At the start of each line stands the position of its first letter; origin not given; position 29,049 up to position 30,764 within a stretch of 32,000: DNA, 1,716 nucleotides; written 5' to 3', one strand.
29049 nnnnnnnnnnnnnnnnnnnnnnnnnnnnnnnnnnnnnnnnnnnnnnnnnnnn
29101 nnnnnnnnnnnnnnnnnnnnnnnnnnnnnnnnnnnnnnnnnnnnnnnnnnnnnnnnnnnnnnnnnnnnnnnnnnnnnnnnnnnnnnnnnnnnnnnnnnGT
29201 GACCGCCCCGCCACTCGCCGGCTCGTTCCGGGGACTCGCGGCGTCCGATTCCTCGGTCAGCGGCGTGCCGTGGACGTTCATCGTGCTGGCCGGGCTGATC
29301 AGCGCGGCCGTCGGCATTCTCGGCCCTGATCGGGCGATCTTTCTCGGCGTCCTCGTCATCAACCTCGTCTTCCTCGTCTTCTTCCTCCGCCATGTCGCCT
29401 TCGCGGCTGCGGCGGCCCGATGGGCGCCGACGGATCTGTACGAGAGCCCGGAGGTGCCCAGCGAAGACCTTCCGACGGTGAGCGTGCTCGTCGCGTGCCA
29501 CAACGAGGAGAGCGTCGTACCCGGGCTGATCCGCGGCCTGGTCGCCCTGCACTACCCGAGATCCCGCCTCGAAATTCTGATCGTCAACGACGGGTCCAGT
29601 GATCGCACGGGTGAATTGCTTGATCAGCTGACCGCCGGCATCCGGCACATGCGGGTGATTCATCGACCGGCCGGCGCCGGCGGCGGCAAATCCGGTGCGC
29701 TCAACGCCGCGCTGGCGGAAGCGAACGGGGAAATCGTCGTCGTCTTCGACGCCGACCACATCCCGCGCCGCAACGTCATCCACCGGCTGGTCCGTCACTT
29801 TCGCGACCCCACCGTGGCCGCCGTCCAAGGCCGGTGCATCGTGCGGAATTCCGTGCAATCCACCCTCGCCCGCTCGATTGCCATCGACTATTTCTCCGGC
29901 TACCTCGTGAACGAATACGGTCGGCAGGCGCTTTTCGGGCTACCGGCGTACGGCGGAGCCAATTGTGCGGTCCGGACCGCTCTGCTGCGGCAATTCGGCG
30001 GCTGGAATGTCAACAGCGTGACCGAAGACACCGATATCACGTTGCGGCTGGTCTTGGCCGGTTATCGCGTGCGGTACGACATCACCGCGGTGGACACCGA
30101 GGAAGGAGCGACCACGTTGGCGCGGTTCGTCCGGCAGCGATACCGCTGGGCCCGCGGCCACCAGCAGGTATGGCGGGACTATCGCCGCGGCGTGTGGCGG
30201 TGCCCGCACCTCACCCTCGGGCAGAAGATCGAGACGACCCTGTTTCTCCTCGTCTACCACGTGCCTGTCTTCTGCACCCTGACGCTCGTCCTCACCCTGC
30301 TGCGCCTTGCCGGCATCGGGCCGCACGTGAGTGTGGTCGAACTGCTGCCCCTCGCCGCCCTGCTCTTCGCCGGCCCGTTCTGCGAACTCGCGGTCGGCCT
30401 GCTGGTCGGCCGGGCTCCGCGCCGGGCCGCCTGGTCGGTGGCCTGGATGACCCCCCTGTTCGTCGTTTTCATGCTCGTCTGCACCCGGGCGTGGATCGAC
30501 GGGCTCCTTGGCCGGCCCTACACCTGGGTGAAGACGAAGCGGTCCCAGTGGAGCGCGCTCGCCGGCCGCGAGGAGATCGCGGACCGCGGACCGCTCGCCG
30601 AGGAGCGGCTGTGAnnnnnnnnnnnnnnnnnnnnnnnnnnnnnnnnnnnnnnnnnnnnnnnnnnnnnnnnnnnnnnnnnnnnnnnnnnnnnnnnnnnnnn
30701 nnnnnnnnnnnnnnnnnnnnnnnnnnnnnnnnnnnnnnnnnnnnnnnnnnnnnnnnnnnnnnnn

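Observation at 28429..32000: Rho-adjacent, translationally coupled PIG-L deacetylase / processive GT2 synthase / exosortase-like / HEAT-ATP-grasp module: candidate uncharacterised envelope-polymer system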

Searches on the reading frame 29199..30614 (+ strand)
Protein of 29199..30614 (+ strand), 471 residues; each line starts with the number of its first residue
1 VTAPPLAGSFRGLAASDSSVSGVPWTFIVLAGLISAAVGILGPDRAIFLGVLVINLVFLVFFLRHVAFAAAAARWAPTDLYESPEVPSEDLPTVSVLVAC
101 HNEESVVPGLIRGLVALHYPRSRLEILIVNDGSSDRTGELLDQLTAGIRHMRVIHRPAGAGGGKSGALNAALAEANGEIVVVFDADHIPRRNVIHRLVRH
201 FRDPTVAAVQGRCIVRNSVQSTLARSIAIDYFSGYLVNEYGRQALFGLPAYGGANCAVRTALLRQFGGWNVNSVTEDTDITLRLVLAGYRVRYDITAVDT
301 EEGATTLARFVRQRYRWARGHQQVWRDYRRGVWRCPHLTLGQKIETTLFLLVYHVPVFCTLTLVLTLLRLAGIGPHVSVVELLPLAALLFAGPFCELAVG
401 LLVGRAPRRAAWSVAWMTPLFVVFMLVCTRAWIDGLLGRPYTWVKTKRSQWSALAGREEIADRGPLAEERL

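Call 7: search_protein_families(library=pfam, proteins=[window:29199-30614:+], max_evalue=0.1)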
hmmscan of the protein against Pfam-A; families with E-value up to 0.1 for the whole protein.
window:29199-30614:+ (471 aa): 6 families
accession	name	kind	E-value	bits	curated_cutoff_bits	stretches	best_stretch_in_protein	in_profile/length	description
PF13641.12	Glyco_tranf_2_3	-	4.7e-31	109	27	1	92-320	1-230/230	Glycosyltransferase like family 2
PF00535.33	Glycos_transf_2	-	1.3e-27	97.2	23.3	1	95-263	1-164/168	Glycosyl transferase family 2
PF13632.12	Glyco_trans_2_3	-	9.7e-24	84.7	27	1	179-380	1-187/198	Glycosyl transferase family group 2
PF13506.12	Glyco_transf_21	-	7.6e-13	48.7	21.7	1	153-319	7-174/174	Glycosyl transferase family 21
PF13704.12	Glyco_tranf_2_4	-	0.0017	19.2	27.5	1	123-186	19-81/98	Glycosyl transferase family 2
PF10111.15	Glyco_tranf_2_2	-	0.028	14.4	27.3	1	118-187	25-92/276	Glycosyltransferase like family 2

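Call 8: search_protein_families(library=ncbifam, proteins=[window:29199-30614:+], max_evalue=0.1)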
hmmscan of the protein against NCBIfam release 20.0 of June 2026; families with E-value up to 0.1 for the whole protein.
window:29199-30614:+ (471 aa): 27 families (the best 25 are shown)
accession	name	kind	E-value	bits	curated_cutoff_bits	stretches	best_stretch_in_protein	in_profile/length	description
TIGR03937.1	PgaC_IcaA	equivalog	2.1e-44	152.1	422.3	1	82-430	35-381/407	poly-beta-1,6-N-acetyl-D-glucosamine synthase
TIGR03030.1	CelA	equivalog_domain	5e-29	100.8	699.1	2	85-210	124-263/714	UDP-forming cellulose synthase catalytic subunit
TIGR03965.1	mycofact_glyco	equivalog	4.7e-27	95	280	1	86-326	69-305/467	mycofactocin biosynthesis glycosyltransferase MftF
NF008558.0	PRK11498.1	equivalog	2.4e-23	82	992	1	89-326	270-506/872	UDP-forming cellulose synthase catalytic subunit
TIGR04242.1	nodulat_NodC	equivalog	3.1e-23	82.4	550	1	78-320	34-283/395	chitooligosaccharide synthase NodC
NF053846.1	glyco_with_XrtP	equivalog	4.4e-23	81.7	520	2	268-448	246-437/440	XrtP-associated glycosyltransferase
NF041875.1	EPS_EpsD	equivalog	1.5e-18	67.3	370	1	94-369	1-275/325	exopolysaccharide biosynthesis glycosyltransferase EpsD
NF041865.1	EpsU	equivalog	1.9e-17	63.4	700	1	86-440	33-378/394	exopolysaccharide biosynthesis GT2 family glycosyltransferase EpsU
TIGR03111.1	glyc2_xrt_Gpos1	hypoth_equivalog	4.6e-17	61.9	363.95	1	88-331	45-296/439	TIGR03111 family XrtG-associated glycosyltransferase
TIGR04283.1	glyco_like_mftF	equivalog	1.1e-11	44.8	182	1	94-288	1-173/221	TIGR04283 family arsenosugar biosynthesis glycosyltransferase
NF007482.0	PRK10073.1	equivalog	1.2e-11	44.2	423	1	91-198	5-107/334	glycosyltransferase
TIGR03472.1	HpnI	equivalog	7.6e-10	38.1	310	1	57-324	7-275/373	bacteriohopanetetrol glucosamine biosynthesis glycosyltransferase HpnI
NF007986.1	PRK10714.1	equivalog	2.3e-09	36.7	529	1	90-203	4-117/316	undecaprenyl-phosphate 4-deoxy-4-formamido-L-arabinose transferase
NF047588.1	GlcsyltransPgfSStrep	equivalog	3.5e-09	36.3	500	1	94-204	3-113/308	glycosyltransferase PgfS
NF010496.0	PRK13915.1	equivalog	8.6e-09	34.9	262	1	92-211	31-153/307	glucosyl-3-phosphoglycerate synthase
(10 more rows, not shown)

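Call 9: find_encoding_contigs(protein=window:29199-30614:+, flank=10000, max_places=6)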
Protein window:29199-30614:+ (471 aa): 2 contigs read that carry it; 2 places shown.
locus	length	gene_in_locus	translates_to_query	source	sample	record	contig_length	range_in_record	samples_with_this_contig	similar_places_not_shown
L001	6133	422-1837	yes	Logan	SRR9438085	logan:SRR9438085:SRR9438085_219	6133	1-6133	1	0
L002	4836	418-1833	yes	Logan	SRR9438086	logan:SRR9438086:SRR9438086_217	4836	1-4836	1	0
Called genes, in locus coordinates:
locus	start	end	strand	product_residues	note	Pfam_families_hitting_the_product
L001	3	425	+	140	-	?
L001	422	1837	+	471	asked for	PF13506:Glyco_transf_21, PF00535:Glycos_transf_2, PF13641:Glyco_tranf_2_3, PF13632:Glyco_trans_2_3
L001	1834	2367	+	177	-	-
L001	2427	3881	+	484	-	PF13646:HEAT_2, PF21360:PylC-like_N (weak), PF02655:ATP-grasp_3, PF15632:ATPgrasp_Ter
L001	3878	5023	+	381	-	PF02350:Epimerase_2, PF13439:Glyco_transf_4 (weak), PF13579:Glyco_trans_4_4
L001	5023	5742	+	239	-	PF00702:Hydrolase, PF13419:HAD_2, PF13242:Hydrolase_like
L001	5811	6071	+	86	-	PF01197:Ribosomal_L31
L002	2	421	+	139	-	?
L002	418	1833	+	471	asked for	PF13506:Glyco_transf_21, PF00535:Glycos_transf_2, PF13641:Glyco_tranf_2_3, PF13632:Glyco_trans_2_3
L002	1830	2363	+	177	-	-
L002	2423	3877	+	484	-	PF13646:HEAT_2, PF21360:PylC-like_N (weak), PF02655:ATP-grasp_3, PF15632:ATPgrasp_Ter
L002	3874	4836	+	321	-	?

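Call 11: search_protein_families(library=ncbifam, proteins=[L001:2427-3881:+, L001:3878-5023:+, L001:5023-5742:+], max_evalue=0.01)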
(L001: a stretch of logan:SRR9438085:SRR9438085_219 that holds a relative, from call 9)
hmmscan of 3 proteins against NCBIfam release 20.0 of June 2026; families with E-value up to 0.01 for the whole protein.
L001:2427-3881:+ (484 aa): 25 families
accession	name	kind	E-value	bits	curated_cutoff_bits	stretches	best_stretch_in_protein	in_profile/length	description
NF009405.0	PRK12767.1-4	equivalog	9.7e-47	159.5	390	1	177-482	3-314/320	carbamoyl phosphate synthase-like protein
NF009402.0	PRK12767.1-1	equivalog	2.1e-36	125.4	218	1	175-481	3-321/329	carbamoyl phosphate synthase-like protein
NF009403.0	PRK12767.1-2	equivalog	1.5e-27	96.7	286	2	176-400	2-232/342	carbamoyl phosphate synthase-like protein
NF009404.0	PRK12767.1-3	equivalog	1.9e-26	92.8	316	1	193-477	21-327/344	carbamoyl phosphate synthase-like protein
NF009406.0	PRK12767.1-5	equivalog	9.9e-22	77.4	271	1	177-475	5-312/327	carbamoyl phosphate synthase-like protein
NF002563.0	PRK02186.1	subfamily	2.9e-19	68.9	625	1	275-470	98-316/890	argininosuccinate lyase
NF005315.0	PRK06849.1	equivalog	5.2e-14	52.1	406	1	176-440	6-282/389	hypothetical protein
TIGR01369.1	CPSaseII_lrg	equivalog_domain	3.1e-07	28.4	1027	1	395-466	803-874/1052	carbamoyl-phosphate synthase (glutamine-hydrolyzing) large subunit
NF009471.0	PRK12833.1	equivalog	5e-07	28.6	686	1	178-342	8-186/467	acetyl-CoA carboxylase biotin carboxylase subunit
NF005525.0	PRK07178.1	equivalog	3.2e-05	22.8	768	1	177-344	5-184/471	acetyl-CoA carboxylase biotin carboxylase subunit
NF006367.0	PRK08591.1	subfamily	5e-05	22.2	597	1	177-341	5-182/451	acetyl-CoA carboxylase biotin carboxylase subunit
NF003671.0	PRK05294.1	equivalog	5.9e-05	20.8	599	1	398-466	803-871/1058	carbamoyl-phosphate synthase large subunit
TIGR00514.1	accC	equivalog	0.00019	20.4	626.5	1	184-303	11-134/449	acetyl-CoA carboxylase biotin carboxylase subunit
NF000092.1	D_ala_D_lac_Ao2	exception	0.00046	19.4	700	0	261-376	109-234/348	D-alanine--(R)-lactate ligase VanA-Ao2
NF004085.0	PRK05586.1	equivalog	0.00099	18.1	723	1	177-336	5-177/448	acetyl-CoA carboxylase biotin carboxylase subunit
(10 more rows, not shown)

L001:3878-5023:+ (381 aa): 4 families
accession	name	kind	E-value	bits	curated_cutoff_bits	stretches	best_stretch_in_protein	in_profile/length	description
TIGR00236.1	wecB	equivalog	3.6e-77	260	210.15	1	1-352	1-362/366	non-hydrolyzing UDP-N-acetylglucosamine 2-epimerase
TIGR03568.1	NeuC_NnaA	equivalog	3.9e-16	58.9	235.9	1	2-351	2-364/365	UDP-N-acetylglucosamine 2-epimerase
TIGR04516.1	glycosyl_450act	subfamily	0.0001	21.6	440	0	7-37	8-38/418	activator-dependent family glycosyltransferase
TIGR03492.1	TIGR03492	hypoth_equivalog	0.001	17.8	219.2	0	142-297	165-327/396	lipid-A-disaccharide synthase-related protein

L001:5023-5742:+ (239 aa): 38 families (the best 25 are shown)
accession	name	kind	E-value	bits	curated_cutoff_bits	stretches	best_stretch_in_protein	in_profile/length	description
TIGR02253.1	CTE7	subfamily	4.5e-29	101.8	169.75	1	4-207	2-205/221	TIGR02253 family HAD-type hydrolase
NF053830.1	RUBPPhHalo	equivalog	1.4e-20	73.9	330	1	93-196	101-203/234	ribulose-1,5-bisphosphate 5-phosphatase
TIGR01449.2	PGP_bact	equivalog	8e-20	71.3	180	1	7-206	1-194/213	phosphoglycolate phosphatase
TIGR02252.1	DREG-2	subfamily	7.6e-18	65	155.2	1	71-194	83-202/203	HAD hydrolase, REG-2-like, family IA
NF009700.0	PRK13226.1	equivalog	8.2e-16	58.4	342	1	6-213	14-210/229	phosphoglycolate phosphatase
TIGR02254.1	YjjG_YfnB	equivalog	1.4e-15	57.4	159.9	1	95-210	97-209/223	YjjG family noncanonical pyrimidine nucleotidase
NF009695.0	PRK13222.1-2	equivalog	1.8e-15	57.1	225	1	2-199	4-196/226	phosphoglycolate phosphatase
TIGR01454.1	AHBA_synth_RP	hypoth_equivalog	2e-14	53.7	246.65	1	96-200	76-178/205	AHBA synthesis associated protein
TIGR01428.1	HAD_type_II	equivalog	9.7e-14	51.8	125.4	1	6-197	3-191/197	haloacid dehalogenase type II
NF006976.0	PRK09449.1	equivalog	5.4e-12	45.7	183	1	97-194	97-193/225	pyrimidine 5'-nucleotidase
TIGR01549.1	HAD-SF-IA-v1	subfamily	6.5e-12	46.1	23.3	1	101-190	68-149/149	HAD-IA family hydrolase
TIGR01458.1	HAD-SF-IIA-hyp3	hypoth_equivalog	1.5e-11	44.1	175.95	1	152-203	179-230/257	TIGR01458 family HAD-type hydrolase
NF009697.0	PRK13222.1-4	equivalog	2.7e-11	43.2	327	1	2-199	5-196/232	phosphoglycolate phosphatase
TIGR02009.1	PGMB-YQAB-SF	subfamily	3.4e-11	43.7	153.35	1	5-196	2-186/186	beta-phosphoglucomutase family hydrolase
NF009804.0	PRK13288.1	equivalog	1.8e-10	40.7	218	1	97-196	84-181/215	pyrophosphatase PpaX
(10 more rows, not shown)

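Call 12: search_protein_families(library=pfam, proteins=[L001:2427-3881:+, L001:3878-5023:+, L001:5023-5742:+], max_evalue=0.01)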
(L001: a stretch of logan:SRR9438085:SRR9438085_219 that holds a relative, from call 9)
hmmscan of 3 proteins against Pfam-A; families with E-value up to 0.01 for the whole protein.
L001:2427-3881:+ (484 aa): 8 families
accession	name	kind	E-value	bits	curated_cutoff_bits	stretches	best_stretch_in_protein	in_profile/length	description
PF02655.19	ATP-grasp_3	-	1.5e-13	51.6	23.2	1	282-436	1-159/160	ATP-grasp domain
PF15632.11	ATPgrasp_Ter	-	2.5e-11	43.9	29.1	1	347-474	6-125/131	ATP-grasp in the biosynthetic pathway with Ter operon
PF13646.12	HEAT_2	-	1.6e-08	35.2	27.7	1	36-101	5-69/88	HEAT repeats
PF21360.3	PylC-like_N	-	1e-06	29.3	27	1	177-258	1-82/96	PylC-like, N-terminal domain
PF02985.28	HEAT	-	0.00045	20.7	23.5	0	35-52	5-22/31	HEAT repeat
PF13535.11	ATP-grasp_4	-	0.00052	20.1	27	0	312-348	3-39/160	ATP-grasp domain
PF01370.27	Epimerase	-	0.00062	19.7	20.9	1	177-218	1-42/240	NAD dependent epimerase/dehydratase family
PF02786.22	CPSase_L_D2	-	0.0096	15.9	19.8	0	397-459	142-206/211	Carbamoyl-phosphate synthase L chain, ATP binding domain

L001:3878-5023:+ (381 aa): 2 families
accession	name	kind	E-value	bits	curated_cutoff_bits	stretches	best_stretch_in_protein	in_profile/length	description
PF02350.25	Epimerase_2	-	5.4e-89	298.9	30.6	1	24-352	4-346/347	UDP-N-acetylglucosamine 2-epimerase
PF13439.12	Glyco_transf_4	-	2.6e-06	28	28.5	1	20-169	12-166/170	Glycosyltransferase Family 4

L001:5023-5742:+ (239 aa): 3 families
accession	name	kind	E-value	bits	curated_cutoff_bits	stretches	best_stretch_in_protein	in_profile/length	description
PF00702.32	Hydrolase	-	4.1e-25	89.7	26.4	1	4-190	1-191/191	haloacid dehalogenase-like hydrolase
PF13419.12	HAD_2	-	5.6e-18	66.1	23.8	1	10-196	4-178/178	Haloacid dehalogenase-like hydrolase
PF13242.12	Hydrolase_like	-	2.7e-14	53.3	22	1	151-204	3-56/75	HAD-hyrolase-like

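Call 29: search_solved_structures(query=window:29199-30614:+, max_evalue=0.001)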
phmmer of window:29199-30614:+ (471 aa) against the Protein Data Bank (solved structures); distinct sequences matched with E-value up to 0.001: 27.
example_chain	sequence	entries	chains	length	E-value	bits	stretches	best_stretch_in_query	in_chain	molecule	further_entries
5ej1_A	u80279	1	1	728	1.6e-19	73.2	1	64-326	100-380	Putative cellulose synthase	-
4hg6_A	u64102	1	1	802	2.2e-19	72.7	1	64-325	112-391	Cellulose Synthase Subunit A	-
4p00_A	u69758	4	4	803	2.2e-19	72.7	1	64-325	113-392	Cellulose Synthase A subunit | Cellulose Synthase subunit A | Putative cellulose synthase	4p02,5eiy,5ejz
6yv7_A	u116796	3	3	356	3.9e-18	68.6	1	71-292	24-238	Glycosyl transferase, family 2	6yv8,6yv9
6yv7_B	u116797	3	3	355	4.1e-18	68.5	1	71-292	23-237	Glycosyl transferase, family 2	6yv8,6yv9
7lby_A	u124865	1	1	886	5.8e-17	64.7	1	91-328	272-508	Cellulose synthase catalytic subunit [UDP-forming]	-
9b8v_E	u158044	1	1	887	6e-17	64.7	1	91-328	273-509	Cellulose synthase catalytic subunit [UDP-forming]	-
9fmv_A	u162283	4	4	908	6.3e-17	64.6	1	91-328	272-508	Cellulose synthase catalytic subunit [UDP-forming]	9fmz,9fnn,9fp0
6p61_A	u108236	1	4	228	2.9e-11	45.9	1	91-195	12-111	Glycosyltransferase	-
5tze_C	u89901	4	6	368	7.7e-07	31.3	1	95-192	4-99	Glycosyl transferase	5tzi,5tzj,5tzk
5eke_A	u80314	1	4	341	1.3e-06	30.6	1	93-203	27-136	Uncharacterized glycosyltransferase sll0501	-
5ekp_C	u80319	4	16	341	1.3e-06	30.6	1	93-203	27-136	Uncharacterized glycosyltransferase sll0501 | Glycosyltransferase sll0501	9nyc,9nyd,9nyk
9nye_A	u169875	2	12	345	1.3e-06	30.6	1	93-203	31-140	Glycosyltransferase sll0501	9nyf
5tz8_A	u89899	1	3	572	1.6e-06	30.2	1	95-192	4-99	Glycosyl transferase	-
7sp7_A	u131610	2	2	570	2.2e-06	29.8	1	174-334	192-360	Hyaluronan synthase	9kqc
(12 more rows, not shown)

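Call 31: search_solved_structures(query=L001:2427-3881:+, max_evalue=0.001)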
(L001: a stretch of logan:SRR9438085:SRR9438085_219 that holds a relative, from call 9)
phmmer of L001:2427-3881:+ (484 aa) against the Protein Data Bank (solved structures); distinct sequences matched with E-value up to 0.001: 14.
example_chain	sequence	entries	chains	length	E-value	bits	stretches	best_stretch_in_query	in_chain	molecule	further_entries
2pn1_A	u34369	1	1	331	2.1e-13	53.5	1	177-455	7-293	Carbamoylphosphate synthase large subunit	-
9eb7_A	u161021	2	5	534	9.2e-06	28.3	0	160-306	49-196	Biotin carboxylase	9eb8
3g8d_A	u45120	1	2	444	0.00016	24.2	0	183-343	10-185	Biotin carboxylase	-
3se7_A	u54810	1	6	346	0.00055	22.4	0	245-379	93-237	VanA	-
9zvm_C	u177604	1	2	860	0.0006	22.3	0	177-339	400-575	Maltodextrin-binding protein,Biotin carboxylase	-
2gps_A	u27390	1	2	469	0.0007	22.1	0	182-343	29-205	Biotin carboxylase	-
2gpw_A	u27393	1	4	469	0.00071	22.1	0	182-343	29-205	Biotin carboxylase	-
3rup_A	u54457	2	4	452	0.00071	22.1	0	183-343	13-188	Biotin carboxylase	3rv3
6oi9_A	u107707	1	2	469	0.00071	22.1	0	182-343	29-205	Biotin carboxylase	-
3rv4_A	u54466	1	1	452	0.00072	22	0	183-343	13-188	Biotin carboxylase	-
3g8c_A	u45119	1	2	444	0.00072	22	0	183-343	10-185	Biotin carboxylase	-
8uxz_C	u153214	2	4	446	0.00073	22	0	183-343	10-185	Biotin carboxylase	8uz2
1bnc_A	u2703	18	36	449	0.00075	22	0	183-343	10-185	BIOTIN CARBOXYLASE | ACETYL-COA CARBOXYLASE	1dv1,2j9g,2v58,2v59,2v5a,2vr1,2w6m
3jzf_A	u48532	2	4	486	0.00085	21.8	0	183-343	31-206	Biotin carboxylase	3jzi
